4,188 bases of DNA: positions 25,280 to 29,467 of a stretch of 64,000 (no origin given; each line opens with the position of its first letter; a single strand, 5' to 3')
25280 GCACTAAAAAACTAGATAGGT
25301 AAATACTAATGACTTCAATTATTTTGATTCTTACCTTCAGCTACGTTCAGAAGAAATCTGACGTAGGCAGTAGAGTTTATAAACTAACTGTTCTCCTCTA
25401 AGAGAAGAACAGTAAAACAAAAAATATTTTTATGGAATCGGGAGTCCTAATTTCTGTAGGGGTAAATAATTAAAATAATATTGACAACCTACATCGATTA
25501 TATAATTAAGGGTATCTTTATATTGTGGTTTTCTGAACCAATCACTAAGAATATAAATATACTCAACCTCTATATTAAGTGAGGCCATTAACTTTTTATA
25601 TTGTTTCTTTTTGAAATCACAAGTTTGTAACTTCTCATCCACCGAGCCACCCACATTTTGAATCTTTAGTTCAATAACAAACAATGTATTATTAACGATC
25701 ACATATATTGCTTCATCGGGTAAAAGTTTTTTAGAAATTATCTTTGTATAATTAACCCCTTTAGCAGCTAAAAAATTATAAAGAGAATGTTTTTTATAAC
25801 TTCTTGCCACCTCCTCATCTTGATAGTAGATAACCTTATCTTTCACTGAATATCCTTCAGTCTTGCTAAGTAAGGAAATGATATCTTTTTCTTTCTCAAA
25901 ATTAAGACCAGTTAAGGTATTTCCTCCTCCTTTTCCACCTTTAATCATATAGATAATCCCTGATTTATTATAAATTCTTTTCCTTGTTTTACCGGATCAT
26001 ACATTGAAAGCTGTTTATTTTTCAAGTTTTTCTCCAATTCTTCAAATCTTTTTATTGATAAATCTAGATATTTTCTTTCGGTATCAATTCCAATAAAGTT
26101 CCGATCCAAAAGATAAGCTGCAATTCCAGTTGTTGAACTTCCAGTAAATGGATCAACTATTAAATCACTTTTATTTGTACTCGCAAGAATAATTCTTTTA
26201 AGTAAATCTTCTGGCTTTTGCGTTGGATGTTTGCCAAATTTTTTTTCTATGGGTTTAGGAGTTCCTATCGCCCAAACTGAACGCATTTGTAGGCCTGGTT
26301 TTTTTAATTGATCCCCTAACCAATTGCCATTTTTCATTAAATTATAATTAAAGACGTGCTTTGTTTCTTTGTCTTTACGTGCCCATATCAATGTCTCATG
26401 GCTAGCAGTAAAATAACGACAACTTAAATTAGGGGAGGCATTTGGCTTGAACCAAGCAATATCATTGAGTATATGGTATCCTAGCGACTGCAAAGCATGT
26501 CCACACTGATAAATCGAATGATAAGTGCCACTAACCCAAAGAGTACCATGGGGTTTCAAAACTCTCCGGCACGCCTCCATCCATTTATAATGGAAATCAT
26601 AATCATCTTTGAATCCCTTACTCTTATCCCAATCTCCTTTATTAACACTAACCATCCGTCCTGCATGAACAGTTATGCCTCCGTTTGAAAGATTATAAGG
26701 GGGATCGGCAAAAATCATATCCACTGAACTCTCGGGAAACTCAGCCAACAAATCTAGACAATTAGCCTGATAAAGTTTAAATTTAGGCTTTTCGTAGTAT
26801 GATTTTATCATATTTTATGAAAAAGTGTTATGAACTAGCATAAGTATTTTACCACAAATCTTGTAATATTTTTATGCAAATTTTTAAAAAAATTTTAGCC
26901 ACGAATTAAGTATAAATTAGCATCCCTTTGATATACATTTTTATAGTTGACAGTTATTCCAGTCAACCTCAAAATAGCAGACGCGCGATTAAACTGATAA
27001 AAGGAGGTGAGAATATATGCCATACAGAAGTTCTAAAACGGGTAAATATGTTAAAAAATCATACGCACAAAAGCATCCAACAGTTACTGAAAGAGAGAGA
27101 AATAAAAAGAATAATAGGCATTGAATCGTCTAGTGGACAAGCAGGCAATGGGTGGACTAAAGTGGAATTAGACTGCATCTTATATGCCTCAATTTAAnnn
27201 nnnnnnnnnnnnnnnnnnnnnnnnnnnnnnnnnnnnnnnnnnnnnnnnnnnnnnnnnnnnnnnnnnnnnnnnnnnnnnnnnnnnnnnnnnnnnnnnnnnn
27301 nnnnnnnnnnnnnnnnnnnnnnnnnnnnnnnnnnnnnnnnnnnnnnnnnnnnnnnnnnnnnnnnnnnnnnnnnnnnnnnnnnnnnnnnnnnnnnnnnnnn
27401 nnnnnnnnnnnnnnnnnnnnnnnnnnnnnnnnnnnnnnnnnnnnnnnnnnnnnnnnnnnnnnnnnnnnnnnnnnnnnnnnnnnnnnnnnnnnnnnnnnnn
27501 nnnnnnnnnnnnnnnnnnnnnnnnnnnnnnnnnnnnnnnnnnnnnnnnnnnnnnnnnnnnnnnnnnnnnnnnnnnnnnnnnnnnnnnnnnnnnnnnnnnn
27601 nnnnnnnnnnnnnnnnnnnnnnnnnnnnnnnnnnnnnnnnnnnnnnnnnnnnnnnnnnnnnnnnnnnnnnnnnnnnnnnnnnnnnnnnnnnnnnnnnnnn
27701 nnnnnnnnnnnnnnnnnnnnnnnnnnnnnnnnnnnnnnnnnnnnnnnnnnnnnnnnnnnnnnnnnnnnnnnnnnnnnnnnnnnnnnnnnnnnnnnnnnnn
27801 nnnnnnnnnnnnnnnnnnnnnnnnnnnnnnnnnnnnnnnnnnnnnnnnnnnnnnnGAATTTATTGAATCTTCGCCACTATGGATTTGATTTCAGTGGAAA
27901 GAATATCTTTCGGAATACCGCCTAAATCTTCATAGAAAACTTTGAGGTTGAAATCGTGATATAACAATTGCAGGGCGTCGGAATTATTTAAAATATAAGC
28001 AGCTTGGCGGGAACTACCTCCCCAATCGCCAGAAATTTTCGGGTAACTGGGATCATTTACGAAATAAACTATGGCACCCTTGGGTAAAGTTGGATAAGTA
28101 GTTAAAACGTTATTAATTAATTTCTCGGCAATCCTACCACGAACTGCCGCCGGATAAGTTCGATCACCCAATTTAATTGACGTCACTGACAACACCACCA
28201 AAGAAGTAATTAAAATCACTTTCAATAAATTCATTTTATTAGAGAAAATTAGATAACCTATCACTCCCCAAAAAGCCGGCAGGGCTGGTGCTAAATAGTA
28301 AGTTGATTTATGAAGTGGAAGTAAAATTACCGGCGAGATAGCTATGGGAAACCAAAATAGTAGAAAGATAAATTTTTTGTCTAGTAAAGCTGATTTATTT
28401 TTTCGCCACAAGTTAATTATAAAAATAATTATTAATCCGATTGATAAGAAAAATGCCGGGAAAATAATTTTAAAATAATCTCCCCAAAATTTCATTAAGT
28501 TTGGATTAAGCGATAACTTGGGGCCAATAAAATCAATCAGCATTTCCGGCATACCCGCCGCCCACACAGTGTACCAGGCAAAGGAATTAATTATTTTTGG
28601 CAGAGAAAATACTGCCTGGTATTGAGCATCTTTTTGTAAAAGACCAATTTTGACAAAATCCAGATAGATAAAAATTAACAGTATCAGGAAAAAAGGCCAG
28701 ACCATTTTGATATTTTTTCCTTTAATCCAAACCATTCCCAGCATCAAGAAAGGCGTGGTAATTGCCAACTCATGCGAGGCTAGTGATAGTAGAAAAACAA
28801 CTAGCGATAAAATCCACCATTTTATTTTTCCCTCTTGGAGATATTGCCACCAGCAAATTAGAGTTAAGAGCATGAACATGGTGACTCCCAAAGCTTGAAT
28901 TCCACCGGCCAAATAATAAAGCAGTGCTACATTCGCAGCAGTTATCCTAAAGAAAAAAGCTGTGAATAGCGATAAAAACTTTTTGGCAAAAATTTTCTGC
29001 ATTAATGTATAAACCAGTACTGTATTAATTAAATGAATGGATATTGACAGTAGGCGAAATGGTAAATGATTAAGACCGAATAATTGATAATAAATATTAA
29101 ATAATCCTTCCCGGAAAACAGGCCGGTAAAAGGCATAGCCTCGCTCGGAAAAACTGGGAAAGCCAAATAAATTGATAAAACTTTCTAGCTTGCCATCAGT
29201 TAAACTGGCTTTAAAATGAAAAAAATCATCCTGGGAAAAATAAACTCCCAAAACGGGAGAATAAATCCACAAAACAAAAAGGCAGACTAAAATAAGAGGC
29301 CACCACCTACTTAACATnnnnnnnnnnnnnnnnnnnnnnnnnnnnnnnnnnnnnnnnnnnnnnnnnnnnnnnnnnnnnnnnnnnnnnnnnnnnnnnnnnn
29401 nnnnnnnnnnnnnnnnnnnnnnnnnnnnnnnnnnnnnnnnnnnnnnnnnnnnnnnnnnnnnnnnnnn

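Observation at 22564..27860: Defence island (~5.3 kb) interrupting the glycosylation locus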

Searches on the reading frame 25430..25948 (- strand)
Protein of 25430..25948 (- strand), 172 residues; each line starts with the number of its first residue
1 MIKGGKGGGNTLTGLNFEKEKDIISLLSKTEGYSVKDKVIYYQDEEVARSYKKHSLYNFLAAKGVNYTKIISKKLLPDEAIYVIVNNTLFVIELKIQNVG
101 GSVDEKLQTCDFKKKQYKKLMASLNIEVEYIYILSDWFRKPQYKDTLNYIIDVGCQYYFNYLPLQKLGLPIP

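Call 3: search_protein_families(library=pfam, proteins=[window:25430-25948:-], max_evalue=0.1)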
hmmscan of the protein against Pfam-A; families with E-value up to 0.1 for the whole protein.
window:25430-25948:- (172 aa): 1 family
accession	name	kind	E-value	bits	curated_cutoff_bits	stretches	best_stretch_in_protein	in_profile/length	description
PF20472.4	PDDEXK_11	-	0.0083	16.3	23.7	1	68-107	42-81/145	PD-(D/E)XK nuclease superfamily domain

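Call 4: search_protein_families(library=padloc, proteins=[window:25430-25948:-], max_evalue=0.1)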
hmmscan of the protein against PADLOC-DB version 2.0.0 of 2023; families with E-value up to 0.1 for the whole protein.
window:25430-25948:- (172 aa): 0 families

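Call 5: search_protein_families(library=ncbifam, proteins=[window:25430-25948:-], max_evalue=0.1)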
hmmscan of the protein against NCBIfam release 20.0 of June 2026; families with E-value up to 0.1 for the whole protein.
window:25430-25948:- (172 aa): 0 families

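Call 6: search_protein_families(library=phrogs, proteins=[window:25430-25948:-], max_evalue=0.01)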
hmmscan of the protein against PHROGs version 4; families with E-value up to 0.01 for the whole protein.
window:25430-25948:- (172 aa): 0 families

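Call 38: search_solved_structures(query=window:25430-25948:-, max_evalue=10)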
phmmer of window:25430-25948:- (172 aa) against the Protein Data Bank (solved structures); distinct sequences matched with E-value up to 10: 1.
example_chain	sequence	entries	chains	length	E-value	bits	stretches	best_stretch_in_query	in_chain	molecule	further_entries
3hnw_A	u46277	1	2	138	0.094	16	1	95-151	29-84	uncharacterized protein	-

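Call 43: search_protein_representatives(protein=window:25430-25948:-)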
Query: 172 residues. Proteins with E-value up to 0.001 (for the whole library): 846; up to 1e-10: 421; up to 1e-30: 90. The best 150 are listed.
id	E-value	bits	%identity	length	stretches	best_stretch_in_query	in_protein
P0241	1.7e-72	259.2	66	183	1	1-172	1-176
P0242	8.7e-60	217.8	58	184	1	1-171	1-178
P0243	3.1e-59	216.1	74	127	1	48-172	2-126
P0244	1.8e-58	213.5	69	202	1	36-172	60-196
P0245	6.1e-54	198.8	56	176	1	1-172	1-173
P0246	9.2e-52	191.7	54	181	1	1-172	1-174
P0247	1.8e-51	190.8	56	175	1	6-172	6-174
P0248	2.9e-50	186.9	69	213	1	54-172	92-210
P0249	1.4e-49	184.7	55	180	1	1-170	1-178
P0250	6.7e-49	182.4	50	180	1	1-169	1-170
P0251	3.7e-47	176.8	67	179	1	58-172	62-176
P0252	7.1e-47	175.8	66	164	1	35-153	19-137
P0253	3.8e-46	173.5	81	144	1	71-167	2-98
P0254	1.3e-45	171.7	53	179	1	4-170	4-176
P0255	4.2e-45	170.1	54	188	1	1-171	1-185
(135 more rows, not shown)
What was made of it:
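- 25430..25948 (-): 172-aa PD-(D/E)XK endonuclease, the R subunit of a Type II R-M pair. 846 homologues (call 43).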

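Call 53: search_solved_structures(query=A5, max_evalue=10, show_alignments=1)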
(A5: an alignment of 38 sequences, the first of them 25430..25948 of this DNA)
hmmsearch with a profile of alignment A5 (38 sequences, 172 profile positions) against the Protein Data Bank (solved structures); distinct sequences matched with E-value up to 10: 3.
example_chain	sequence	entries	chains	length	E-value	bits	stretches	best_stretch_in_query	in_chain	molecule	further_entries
7kln_A1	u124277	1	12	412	0.28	14.2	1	90-125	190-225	Portal protein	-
6qm2_A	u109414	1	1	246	0.37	13.8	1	15-102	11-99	Type-2 restriction enzyme NlaIV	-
4mkm_A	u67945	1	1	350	3.4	10.7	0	12-46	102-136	Putative surface anchored protein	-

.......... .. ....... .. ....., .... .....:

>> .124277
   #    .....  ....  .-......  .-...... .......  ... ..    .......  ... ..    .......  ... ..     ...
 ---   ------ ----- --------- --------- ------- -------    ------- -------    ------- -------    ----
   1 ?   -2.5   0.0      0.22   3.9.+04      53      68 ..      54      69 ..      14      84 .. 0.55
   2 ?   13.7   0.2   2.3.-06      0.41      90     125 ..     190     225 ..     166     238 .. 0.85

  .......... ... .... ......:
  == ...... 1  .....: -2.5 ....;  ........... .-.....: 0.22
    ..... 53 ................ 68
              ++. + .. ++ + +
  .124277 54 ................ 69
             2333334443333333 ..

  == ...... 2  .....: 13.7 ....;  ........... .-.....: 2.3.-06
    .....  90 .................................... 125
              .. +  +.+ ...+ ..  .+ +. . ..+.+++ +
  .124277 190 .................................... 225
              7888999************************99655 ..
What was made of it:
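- Tried and rejected: PDB searches with the sequence and with the family profile gave nothing significant; NlaIV scored E 0.37 (calls 38, 53).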

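Call 54: search_protein_families(library=pfam, alignment_id=A5, max_evalue=0.01)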
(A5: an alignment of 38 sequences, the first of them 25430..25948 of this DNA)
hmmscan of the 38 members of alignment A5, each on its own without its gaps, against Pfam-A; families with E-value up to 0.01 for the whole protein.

A. member 1, window:25430-25948:- (172 aa): 1 family
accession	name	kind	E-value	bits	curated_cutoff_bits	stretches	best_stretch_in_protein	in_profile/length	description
PF20472.4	PDDEXK_11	-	0.0083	16.3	23.7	0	68-107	42-81/145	PD-(D/E)XK nuclease superfamily domain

B. families by the number of members that match (of 38 scanned): 2 families
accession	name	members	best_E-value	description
PF20472.4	PDDEXK_11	31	4.4e-07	PD-(D/E)XK nuclease superfamily domain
PF04556.18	DpnII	1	0.0011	DpnII restriction endonuclease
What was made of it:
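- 25430..25948 (-): 31 of 38 family members match PF20472 PDDEXK_11 (call 54).
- On Type II restriction-modification system: 31 of 38 match PDDEXK_11 (call 54).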

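Call 56: search_dna_similar(query=window:25430-25948:-, collection=plasmids, mode=protein, max_rows=10)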
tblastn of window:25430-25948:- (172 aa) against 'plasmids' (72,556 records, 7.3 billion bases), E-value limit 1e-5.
Records with a match: 2; places in all: 2; records where one place covers at least 80% of the query: 2.
Best place of each record, by identity: <60% 2.
By first word of the organism name: Neisseria 2.
By predicted mobility (MOB-suite, as given by PLSDB): non-mobilizable 2.
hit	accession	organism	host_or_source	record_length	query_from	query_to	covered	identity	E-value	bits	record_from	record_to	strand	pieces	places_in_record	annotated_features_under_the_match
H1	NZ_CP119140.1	Neisseria gonorrhoeae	Homo sapiens,whole organism,blood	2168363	17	170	90%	45.7%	2e-30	157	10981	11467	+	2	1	none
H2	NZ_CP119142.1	Neisseria gonorrhoeae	Homo sapiens,whole organism,synovial ...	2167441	17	170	90%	45.7%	2e-30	157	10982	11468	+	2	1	none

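Call 57: get_annotated_region(hit=H1, flank=3000)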
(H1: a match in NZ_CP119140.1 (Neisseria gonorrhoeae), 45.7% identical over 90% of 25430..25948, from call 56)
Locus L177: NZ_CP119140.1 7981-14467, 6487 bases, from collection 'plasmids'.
description: Neisseria gonorrhoeae strain 2022NG-0076 plasmid p2022NG-0076_1, complete sequence
organism: Neisseria gonorrhoeae (NCBI taxid 485)
taxonomy: Bacteria; Pseudomonadota; Betaproteobacteria; Neisseriales; Neisseriaceae; Neisseria; Neisseria gonorrhoeae
host: -; source: Homo sapiens,whole organism,blood; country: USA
typing (MOB-suite, as given by PLSDB): non-mobilizable
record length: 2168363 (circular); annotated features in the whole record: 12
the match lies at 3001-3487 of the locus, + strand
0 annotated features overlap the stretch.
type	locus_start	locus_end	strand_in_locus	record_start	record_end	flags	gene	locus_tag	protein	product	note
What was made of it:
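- Tried and rejected: Plasmid records gave only unannotated Neisseria chromosomes (calls 56, 57).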

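Call 59: search_dna_similar(query=window:25430-25948:-, collection=phages, mode=protein, max_rows=10, max_evalue=0.001)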
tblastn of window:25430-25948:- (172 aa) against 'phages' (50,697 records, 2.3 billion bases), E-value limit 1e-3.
No match.
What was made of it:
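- Tried and rejected: The phage collection gave no match (call 59).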

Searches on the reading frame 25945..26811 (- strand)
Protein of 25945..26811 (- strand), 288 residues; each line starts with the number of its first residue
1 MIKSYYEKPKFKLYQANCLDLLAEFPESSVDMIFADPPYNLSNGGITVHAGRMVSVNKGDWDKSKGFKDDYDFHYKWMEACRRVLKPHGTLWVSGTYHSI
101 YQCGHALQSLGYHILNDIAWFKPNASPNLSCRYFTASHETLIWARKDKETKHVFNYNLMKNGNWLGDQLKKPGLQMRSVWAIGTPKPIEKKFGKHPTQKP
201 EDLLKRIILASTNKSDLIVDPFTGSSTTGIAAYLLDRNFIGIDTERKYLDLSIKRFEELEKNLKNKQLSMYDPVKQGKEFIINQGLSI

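Call 3: search_protein_families(library=pfam, proteins=[window:25945-26811:-], max_evalue=0.1)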
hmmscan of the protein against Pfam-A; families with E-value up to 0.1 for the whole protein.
window:25945-26811:- (288 aa): 6 families
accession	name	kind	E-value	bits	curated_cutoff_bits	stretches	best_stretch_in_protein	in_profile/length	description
PF01555.25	N6_N4_Mtase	-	1.6e-58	198.7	26.7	1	30-253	1-220/221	DNA methylase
PF01170.24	UPF0020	-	0.0011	19.1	22.3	0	209-248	23-63/197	RMKL-like, methyltransferase domain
PF02086.21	MethyltransfD12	-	0.03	14.5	22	0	26-61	172-207/253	D12 class N6 adenine-specific DNA methyltransferase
PF08241.18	Methyltransf_11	-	0.031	15.3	21.2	0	76-92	78-94/95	Methyltransferase domain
PF03602.21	Cons_hypoth95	-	0.045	13.9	24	0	21-43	103-127/182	Conserved hypothetical protein 95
PF10237.15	N6-adenineMlase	-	0.084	13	23.2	0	8-43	67-101/166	Probable N6-adenine methyltransferase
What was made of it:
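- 25945..26811 (-): Beta-class N6/N4 DNA methyltransferase (DPPY motif), the M subunit. PF01555 at 1.6e-58 (call 3).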

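Call 4: search_protein_families(library=padloc, proteins=[window:25945-26811:-], max_evalue=0.1)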
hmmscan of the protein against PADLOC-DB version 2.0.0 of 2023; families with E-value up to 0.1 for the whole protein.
window:25945-26811:- (288 aa): 76 families (the best 25 are shown)
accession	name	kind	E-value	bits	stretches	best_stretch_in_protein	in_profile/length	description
PDLC03371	MTase_II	-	1.3e-99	330.9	1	3-263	3-259/260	Type II methyltransferase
PDLC03216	MTase_II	-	9.6e-81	269.6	1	7-270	8-268/364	Type II methyltransferase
PDLC03738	oMTase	-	2.7e-75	251.4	1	12-272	22-280/376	orphan methyltransferase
PDLC03302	MTase_II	-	1.8e-56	190.1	1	10-258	4-262/626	Type II methyltransferase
PDLC03299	MTase_II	-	3.7e-44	149.4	1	3-266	7-270/296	Type II methyltransferase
PDLC03387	MTase_II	-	6.7e-36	121.9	2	105-264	133-284/289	Type II methyltransferase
PDLC03339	MTase_II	-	6.3e-31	105.5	2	144-276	160-294/399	Type II methyltransferase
PDLC03279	MTase_II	-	6.1e-30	102.1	1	11-256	357-584/587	Type II methyltransferase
PDLC03353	MTase_II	-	2.4e-28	97.4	1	3-262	2-256/260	Type II methyltransferase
PDLC03265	MTase_II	-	5.5e-28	96.3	2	184-259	256-331/333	Type II methyltransferase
PDLC03320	MTase_II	-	1.5e-26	91.2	1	9-265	31-283/289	Type II methyltransferase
PDLC03300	MTase_II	-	3.1e-26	90.2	1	13-259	14-279/302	Type II methyltransferase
PDLC03230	MTase_II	-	4.9e-26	89.9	1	8-254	33-280/360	Type II methyltransferase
PDLC03238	MTase_II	-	1.6e-24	84.7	1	3-261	116-368/428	Type II methyltransferase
PDLC03354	MTase_II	-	2.5e-20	70.9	1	190-269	316-395/425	Type II methyltransferase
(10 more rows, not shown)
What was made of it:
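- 25945..26811 (-): PADLOC MTase_II at 1.3e-99 (call 4).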

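Call 5: search_protein_families(library=ncbifam, proteins=[window:25945-26811:-], max_evalue=0.1)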
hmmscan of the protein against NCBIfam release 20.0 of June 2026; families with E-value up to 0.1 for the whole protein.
window:25945-26811:- (288 aa): 6 families
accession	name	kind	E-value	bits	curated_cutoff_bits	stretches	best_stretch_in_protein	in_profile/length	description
NF050803.1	DnaMtaseCcrMCaul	equivalog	6.6e-76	255.5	830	1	12-267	5-258/350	adenine-specific DNA-methyltransferase CcrM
NF008572.0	PRK11524.1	equivalog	3.7e-37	128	292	1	5-268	9-267/294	adenine-specific DNA-methyltransferase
NF010253.0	PRK13699.1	subfamily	2.7e-17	63.2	244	2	194-265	143-214/226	DNA methyltransferase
TIGR01177.1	TIGR01177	hypoth_equivalog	0.0007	19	316.55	0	209-247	177-215/330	TIGR01177 family methyltransferase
NF008748.0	PRK11783.1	equivalog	0.03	12.5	466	0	8-38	591-620/704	bifunctional 23S rRNA (guanine(2069)-N(7))-methyltransferase RlmK/23S rRNA (guanine(2445)-N(2))-methyltransferase RlmL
NF040721.1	Trm14_Arch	equivalog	0.036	13.2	280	0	207-271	184-248/370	tRNA (guanine(6)-N2)-methyltransferase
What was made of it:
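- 25945..26811 (-): The CcrM model scores 255 bits against a cut-off of 830, so it is not CcrM (call 5).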

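Call 6: search_protein_families(library=phrogs, proteins=[window:25945-26811:-], max_evalue=0.01)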
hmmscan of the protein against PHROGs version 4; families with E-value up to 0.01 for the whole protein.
window:25945-26811:- (288 aa): 14 families
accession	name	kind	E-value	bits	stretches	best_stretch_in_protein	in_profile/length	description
phrog_67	-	other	1.6e-66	226.8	1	3-270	116-357/743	DNA methyltransferase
phrog_498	-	other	4.8e-30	105.6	1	28-263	221-427/633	DNA methyltransferase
phrog_3008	-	other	1.5e-20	74.5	1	141-262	112-217/244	DNA methyltransferase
phrog_18293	-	other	1.2e-16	61.7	1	193-262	44-113/119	methyltransferase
phrog_6025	-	other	4.2e-16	60.1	1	9-129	10-117/192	DNA methyltransferase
phrog_23085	-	unknown function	9.9e-13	48.9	1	163-261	18-110/138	-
phrog_6952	-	other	1.9e-12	48.4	1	185-259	104-178/181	DNA methyltransferase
phrog_23148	-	unknown function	1.6e-11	45.5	1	193-256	83-146/165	-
phrog_8769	-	other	2e-08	35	1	211-258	8-55/71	methyltransferase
phrog_12862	-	unknown function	1.9e-06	28.8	1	10-41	2-33/149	-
phrog_16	-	DNA, RNA and nucleotide metabolism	1.3e-05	24.6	1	190-280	843-931/986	DNA helicase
phrog_12517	-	unknown function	5.1e-05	23.6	1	215-261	106-152/316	-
phrog_18146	-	other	0.00042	20.3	0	201-243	55-98/452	DNA methyltransferase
phrog_11837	-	unknown function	0.0044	18.2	1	227-279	48-106/121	-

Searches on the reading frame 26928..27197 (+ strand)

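Call 3: search_protein_families(library=pfam, proteins=[window:26928-27197:+], max_evalue=0.1)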
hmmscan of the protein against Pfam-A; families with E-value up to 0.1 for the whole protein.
window:26928-27197:+ (89 aa): 1 family
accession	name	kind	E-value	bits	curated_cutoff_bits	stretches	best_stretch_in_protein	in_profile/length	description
PF08711.16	Med26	-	0.04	14.2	20.6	0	33-56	19-43/52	TFIIS helical bundle-like domain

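Call 4: search_protein_families(library=padloc, proteins=[window:26928-27197:+], max_evalue=0.1)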
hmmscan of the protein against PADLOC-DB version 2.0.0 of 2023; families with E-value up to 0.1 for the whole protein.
window:26928-27197:+ (89 aa): 0 families

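Call 5: search_protein_families(library=ncbifam, proteins=[window:26928-27197:+], max_evalue=0.1)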
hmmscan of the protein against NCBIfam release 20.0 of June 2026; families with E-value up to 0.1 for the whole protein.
window:26928-27197:+ (89 aa): 2 families
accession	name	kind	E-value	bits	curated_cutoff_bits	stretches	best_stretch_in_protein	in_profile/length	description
NF008248.0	PRK11024.1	equivalog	0.021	14.9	162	1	7-50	92-135/142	colicin uptake protein TolR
NF045910.1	Sul7s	equivalog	0.045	13.7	100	1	22-61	10-49/56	winged-helix single-stranded DNA-binding protein Sul7s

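Call 6: search_protein_families(library=phrogs, proteins=[window:26928-27197:+], max_evalue=0.01)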
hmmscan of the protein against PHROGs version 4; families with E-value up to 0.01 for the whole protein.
window:26928-27197:+ (89 aa): 1 family
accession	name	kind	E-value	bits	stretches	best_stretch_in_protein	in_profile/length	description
phrog_31799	-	unknown function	0.0099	16.8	0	17-56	10-49/53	-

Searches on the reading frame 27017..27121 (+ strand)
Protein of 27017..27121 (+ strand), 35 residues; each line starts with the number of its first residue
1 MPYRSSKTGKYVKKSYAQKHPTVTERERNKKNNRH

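Call 55: search_protein_families(library=pfam, proteins=[window:27017-27121:+], max_evalue=0.001)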
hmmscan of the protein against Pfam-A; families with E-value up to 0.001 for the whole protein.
seq(35 aa): 0 families

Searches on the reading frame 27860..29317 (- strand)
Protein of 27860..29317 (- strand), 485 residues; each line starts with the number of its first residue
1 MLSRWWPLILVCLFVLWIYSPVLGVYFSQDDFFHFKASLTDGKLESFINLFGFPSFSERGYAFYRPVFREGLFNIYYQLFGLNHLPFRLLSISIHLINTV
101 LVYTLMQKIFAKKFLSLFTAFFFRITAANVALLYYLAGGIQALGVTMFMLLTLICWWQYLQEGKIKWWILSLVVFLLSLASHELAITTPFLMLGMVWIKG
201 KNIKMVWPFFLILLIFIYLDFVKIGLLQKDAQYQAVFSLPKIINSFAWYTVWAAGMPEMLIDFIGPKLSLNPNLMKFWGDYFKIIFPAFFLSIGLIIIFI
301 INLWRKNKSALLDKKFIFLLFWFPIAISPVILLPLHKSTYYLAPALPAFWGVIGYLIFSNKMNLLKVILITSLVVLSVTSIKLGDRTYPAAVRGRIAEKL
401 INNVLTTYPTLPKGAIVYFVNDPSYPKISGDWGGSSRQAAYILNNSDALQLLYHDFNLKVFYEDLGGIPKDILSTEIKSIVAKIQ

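Call 3: search_protein_families(library=pfam, proteins=[window:27860-29317:-], max_evalue=0.1)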
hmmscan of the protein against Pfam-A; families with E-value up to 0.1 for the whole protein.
window:27860-29317:- (485 aa): 1 family
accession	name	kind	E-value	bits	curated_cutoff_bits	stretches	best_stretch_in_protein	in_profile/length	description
PF13231.12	PMT_2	-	1.2e-07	32.5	26.1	1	73-218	10-153/160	Dolichyl-phosphate-mannose-protein mannosyltransferase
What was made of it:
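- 27860..29317 (-): Right flank: PMT_2-type GT-C glycosyltransferase, convergent with the nuclease gene with a 4-nt gap. Not part of the insert. PF13231 at 1.2e-7 (call 3).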
